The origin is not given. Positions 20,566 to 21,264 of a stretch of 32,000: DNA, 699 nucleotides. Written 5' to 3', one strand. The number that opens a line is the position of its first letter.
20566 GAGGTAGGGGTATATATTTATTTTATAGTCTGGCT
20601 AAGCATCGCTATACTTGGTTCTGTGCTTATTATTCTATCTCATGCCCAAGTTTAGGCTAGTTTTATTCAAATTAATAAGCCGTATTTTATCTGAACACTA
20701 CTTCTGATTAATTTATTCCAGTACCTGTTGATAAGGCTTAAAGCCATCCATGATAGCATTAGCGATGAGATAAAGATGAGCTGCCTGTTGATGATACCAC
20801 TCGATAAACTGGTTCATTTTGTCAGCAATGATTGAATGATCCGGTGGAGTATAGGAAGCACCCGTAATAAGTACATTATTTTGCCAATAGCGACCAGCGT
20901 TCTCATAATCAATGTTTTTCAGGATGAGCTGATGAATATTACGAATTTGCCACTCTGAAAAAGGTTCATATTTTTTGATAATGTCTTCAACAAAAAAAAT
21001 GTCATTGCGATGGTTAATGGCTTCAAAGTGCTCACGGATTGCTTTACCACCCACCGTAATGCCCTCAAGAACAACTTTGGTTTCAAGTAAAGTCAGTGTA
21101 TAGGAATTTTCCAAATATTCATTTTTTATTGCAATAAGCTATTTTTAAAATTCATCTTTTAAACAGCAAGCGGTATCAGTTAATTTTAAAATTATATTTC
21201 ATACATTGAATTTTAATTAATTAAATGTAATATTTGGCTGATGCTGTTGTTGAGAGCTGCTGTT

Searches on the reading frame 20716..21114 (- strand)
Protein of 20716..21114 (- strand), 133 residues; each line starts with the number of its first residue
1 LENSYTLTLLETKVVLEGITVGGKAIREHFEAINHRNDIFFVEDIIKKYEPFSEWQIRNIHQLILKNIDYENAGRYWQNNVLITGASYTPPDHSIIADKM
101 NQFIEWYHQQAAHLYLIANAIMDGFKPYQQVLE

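Call 96: search_protein_families(library=pfam, proteins=[window:20716-21114:-], max_evalue=0.001)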
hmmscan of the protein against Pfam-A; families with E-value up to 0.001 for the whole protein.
window:20716-21114:- (133 aa): 2 families
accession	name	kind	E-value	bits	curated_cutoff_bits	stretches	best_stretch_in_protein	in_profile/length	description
PF02661.23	Fic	-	3.2e-05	25.1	24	1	51-125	1-71/93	Fic/DOC family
PF25448.1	DUF7897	-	0.00069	18.5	27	1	34-111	515-587/595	Domain of unknown function (DUF7897)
